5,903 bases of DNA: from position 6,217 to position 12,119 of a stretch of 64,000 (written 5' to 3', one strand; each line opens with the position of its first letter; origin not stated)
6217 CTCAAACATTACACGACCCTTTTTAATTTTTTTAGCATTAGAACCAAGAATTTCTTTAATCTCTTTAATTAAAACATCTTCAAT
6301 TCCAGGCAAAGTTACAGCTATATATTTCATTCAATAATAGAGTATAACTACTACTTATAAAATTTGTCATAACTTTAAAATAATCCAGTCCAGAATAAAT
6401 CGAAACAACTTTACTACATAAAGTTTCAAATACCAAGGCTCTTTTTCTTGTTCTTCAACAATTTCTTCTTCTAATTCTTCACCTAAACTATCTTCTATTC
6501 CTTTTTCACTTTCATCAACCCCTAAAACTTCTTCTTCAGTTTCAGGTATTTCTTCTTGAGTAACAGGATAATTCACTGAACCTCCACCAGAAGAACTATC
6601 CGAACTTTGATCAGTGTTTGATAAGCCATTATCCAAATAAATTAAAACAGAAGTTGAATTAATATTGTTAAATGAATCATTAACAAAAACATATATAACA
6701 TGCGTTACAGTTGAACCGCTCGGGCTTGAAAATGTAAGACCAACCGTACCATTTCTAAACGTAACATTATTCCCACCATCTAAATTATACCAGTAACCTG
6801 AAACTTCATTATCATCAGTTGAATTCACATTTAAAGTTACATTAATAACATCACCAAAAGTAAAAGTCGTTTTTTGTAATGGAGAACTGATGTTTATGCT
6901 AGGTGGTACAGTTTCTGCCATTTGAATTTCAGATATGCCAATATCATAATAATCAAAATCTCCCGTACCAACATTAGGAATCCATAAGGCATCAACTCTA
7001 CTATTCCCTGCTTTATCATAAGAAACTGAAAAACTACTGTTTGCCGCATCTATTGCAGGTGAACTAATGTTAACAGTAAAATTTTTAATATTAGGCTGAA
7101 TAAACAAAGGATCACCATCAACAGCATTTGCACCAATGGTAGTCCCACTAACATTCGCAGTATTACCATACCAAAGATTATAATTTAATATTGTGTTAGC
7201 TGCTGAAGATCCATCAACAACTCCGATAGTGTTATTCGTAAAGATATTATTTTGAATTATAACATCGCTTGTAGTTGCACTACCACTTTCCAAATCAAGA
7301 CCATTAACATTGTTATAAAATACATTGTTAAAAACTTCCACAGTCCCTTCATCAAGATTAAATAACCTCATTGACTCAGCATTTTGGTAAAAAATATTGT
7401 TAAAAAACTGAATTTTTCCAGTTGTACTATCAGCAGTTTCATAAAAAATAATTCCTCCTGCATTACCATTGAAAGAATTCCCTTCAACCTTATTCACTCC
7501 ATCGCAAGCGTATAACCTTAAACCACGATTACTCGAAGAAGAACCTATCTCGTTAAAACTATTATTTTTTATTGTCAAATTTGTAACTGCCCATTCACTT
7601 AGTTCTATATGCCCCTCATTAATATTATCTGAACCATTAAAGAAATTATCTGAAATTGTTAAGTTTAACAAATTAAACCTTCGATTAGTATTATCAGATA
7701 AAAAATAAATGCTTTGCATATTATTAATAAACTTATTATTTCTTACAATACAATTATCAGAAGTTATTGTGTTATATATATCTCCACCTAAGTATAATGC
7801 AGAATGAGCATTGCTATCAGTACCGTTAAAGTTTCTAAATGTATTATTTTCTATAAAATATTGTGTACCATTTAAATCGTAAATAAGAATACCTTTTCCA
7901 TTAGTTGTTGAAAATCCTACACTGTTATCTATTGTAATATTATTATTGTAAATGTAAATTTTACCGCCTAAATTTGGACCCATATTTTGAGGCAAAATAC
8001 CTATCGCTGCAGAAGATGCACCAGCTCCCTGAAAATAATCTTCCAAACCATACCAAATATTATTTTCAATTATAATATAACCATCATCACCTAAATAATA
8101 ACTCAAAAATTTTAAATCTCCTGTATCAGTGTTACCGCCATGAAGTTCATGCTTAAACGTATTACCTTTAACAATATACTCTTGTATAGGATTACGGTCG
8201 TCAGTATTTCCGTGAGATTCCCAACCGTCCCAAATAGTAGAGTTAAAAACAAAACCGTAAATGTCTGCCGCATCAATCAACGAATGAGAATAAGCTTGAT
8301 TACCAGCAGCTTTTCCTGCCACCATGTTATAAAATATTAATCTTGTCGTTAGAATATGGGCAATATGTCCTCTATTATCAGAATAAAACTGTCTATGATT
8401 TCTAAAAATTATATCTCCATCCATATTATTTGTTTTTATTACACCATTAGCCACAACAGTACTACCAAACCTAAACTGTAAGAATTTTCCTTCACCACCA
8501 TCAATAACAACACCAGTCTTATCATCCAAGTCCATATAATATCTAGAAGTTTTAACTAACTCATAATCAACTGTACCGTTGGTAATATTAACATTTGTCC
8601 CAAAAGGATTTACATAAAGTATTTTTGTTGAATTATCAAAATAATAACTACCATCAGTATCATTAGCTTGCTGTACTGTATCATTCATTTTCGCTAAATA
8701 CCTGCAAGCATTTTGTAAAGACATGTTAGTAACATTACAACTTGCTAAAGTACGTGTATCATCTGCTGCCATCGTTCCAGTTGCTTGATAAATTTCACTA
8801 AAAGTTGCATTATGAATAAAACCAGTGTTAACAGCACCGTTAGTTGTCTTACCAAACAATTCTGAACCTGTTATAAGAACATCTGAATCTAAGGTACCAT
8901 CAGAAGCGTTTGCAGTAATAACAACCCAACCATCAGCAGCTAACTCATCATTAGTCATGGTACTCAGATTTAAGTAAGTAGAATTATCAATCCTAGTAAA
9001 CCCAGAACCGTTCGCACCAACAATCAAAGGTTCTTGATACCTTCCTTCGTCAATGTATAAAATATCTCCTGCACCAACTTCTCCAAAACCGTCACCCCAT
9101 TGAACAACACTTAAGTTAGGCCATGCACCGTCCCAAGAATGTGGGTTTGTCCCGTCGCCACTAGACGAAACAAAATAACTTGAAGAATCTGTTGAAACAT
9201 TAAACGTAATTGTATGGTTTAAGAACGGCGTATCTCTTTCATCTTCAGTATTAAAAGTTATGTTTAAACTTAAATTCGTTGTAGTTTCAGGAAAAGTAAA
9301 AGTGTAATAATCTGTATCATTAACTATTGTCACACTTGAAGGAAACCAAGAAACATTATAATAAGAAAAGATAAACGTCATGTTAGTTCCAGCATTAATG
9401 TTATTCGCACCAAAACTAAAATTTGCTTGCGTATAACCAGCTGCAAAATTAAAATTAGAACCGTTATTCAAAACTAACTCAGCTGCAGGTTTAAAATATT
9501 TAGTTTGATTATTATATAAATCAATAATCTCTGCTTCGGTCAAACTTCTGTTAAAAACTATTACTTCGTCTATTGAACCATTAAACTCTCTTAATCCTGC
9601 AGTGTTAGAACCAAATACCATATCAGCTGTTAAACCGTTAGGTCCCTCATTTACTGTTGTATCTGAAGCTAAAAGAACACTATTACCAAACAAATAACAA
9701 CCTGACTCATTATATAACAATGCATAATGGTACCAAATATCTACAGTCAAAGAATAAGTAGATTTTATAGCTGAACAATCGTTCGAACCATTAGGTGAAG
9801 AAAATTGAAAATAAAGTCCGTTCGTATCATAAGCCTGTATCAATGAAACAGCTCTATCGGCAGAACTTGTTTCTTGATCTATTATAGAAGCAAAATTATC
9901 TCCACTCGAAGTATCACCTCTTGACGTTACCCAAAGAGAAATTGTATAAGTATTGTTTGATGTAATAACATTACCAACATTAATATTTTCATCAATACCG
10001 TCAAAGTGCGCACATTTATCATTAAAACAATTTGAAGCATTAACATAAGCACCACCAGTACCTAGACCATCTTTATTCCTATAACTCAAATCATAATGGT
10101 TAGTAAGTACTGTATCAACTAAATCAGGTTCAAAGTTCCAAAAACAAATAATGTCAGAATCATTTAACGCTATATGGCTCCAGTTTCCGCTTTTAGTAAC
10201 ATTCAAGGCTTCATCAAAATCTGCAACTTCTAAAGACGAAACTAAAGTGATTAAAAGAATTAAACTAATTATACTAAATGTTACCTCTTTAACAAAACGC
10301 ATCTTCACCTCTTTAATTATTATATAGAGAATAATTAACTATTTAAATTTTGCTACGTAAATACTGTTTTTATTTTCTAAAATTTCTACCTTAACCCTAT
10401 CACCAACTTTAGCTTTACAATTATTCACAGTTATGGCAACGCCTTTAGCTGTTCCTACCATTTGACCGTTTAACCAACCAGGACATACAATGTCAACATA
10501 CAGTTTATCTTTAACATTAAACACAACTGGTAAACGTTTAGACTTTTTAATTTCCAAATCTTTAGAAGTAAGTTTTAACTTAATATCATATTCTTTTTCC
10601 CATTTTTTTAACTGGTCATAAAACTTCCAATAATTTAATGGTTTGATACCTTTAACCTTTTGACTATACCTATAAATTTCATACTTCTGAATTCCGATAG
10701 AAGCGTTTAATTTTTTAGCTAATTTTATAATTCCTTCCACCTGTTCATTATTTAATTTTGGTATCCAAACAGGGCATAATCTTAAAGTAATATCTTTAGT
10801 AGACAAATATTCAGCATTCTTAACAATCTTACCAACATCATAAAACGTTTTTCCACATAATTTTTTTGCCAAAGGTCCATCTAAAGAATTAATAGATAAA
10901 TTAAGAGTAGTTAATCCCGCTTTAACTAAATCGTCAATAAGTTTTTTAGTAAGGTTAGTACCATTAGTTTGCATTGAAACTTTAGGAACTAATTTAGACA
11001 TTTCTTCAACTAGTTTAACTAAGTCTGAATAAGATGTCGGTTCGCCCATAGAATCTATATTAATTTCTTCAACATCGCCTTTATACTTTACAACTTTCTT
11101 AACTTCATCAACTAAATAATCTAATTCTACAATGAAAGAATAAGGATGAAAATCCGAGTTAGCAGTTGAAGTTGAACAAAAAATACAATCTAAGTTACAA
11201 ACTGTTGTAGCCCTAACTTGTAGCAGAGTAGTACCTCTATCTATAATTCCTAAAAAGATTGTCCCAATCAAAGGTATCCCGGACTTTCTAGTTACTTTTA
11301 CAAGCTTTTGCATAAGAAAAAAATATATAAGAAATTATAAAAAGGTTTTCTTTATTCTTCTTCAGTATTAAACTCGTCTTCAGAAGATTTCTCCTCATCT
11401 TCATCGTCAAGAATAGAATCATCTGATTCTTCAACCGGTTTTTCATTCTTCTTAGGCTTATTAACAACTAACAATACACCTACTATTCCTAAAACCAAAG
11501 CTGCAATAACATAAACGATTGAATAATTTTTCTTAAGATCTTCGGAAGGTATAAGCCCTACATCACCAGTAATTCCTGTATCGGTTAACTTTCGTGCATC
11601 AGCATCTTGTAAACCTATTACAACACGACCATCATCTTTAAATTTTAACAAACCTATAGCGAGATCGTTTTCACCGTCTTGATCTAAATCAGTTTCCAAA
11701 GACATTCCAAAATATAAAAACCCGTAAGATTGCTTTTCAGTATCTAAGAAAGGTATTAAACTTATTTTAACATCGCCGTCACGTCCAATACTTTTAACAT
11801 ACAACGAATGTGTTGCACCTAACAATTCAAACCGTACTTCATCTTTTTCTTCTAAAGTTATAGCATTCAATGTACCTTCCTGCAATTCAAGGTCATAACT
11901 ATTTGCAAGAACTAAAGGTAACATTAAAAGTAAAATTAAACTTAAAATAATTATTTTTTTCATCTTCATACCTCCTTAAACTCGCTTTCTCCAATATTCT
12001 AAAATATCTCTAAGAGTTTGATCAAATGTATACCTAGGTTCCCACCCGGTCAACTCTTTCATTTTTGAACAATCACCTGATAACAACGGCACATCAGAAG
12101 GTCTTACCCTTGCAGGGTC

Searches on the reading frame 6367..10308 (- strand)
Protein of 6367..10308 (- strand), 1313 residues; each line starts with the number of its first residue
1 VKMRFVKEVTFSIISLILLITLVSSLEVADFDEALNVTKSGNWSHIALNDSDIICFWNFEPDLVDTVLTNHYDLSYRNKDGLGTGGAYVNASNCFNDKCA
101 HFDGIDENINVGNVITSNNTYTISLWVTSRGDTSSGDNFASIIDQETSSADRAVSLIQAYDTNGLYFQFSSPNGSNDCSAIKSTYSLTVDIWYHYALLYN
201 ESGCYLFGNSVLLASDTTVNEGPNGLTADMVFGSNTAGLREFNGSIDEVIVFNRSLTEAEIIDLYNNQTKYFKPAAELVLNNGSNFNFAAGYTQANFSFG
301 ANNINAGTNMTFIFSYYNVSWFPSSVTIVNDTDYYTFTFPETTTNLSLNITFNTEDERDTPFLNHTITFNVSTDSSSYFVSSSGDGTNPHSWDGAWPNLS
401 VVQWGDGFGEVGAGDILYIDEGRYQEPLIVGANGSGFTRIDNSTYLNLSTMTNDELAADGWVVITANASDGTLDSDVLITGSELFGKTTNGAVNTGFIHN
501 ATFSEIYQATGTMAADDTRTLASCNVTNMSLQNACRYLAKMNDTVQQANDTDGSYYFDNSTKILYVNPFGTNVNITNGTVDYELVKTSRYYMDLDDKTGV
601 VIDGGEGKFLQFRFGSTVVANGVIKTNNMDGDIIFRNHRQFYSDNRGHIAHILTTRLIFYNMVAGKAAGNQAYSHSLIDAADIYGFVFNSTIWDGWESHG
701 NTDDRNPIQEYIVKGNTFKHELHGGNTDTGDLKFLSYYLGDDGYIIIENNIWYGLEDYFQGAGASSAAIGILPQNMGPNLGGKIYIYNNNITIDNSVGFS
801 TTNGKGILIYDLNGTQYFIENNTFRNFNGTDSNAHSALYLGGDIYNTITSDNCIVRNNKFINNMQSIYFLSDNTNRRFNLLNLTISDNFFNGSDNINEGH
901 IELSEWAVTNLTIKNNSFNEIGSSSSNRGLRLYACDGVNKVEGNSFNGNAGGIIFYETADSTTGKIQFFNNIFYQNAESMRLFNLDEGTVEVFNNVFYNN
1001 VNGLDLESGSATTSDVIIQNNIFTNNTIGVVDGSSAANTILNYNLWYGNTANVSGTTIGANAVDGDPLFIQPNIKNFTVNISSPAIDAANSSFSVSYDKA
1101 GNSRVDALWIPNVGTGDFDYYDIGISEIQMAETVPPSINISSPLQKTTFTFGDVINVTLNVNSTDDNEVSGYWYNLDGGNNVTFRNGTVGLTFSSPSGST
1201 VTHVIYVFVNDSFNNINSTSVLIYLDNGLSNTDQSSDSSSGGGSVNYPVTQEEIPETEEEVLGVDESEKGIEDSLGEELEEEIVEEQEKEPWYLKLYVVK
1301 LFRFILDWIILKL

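Call 10: search_protein_families(library=pfam, proteins=[window:6367-10308:-], max_evalue=0.001)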
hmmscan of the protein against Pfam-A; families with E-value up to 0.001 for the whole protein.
window:6367-10308:- (1313 aa): 2 families
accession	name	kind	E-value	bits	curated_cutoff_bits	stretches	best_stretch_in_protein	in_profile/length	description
PF13385.13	Laminin_G_3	-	1.9e-19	70.8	27.6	1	106-261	4-150/151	Concanavalin A-like lectin/glucanases superfamily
PF17957.7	Big_7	-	0.00032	21.7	24.1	1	1136-1207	1-70/70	Bacterial Ig domain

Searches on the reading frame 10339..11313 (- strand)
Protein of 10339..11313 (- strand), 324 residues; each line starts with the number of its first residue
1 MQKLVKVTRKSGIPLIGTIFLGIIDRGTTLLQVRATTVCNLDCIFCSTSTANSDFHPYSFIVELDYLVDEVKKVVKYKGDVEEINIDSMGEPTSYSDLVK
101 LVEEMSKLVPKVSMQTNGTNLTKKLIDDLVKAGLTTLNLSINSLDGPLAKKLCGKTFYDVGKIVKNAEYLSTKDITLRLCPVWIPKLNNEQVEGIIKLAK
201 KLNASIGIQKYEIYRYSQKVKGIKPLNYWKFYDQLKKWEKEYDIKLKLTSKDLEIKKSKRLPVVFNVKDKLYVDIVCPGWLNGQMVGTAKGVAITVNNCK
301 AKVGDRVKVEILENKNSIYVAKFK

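Call 10: search_protein_families(library=pfam, proteins=[window:10339-11313:-], max_evalue=0.001)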
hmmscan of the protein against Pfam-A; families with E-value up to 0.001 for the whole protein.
window:10339-11313:- (324 aa): 2 families
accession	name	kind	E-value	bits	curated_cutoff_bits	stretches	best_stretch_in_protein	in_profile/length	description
PF04055.27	Radical_SAM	-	1.2e-22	81.2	29.5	1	36-199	4-166/166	Radical SAM superfamily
PF19238.5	Radical_SAM_2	-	0.00029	21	26.7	0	119-191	62-132/151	Radical SAM-like domain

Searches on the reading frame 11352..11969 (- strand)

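Call 4: search_protein_families(library=pfam, proteins=[window:11352-11969:-], max_evalue=0.1)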
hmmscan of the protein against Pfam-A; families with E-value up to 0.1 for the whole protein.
window:11352-11969:- (205 aa): 2 families
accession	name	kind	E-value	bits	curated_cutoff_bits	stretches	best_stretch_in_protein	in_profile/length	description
PF13273.12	DUF4064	-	0.028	15.1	32.1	0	150-173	63-86/102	Protein of unknown function (DUF4064)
PF01839.29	FG-GAP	-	0.093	13.1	22.1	0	93-106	8-21/37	FG-GAP repeat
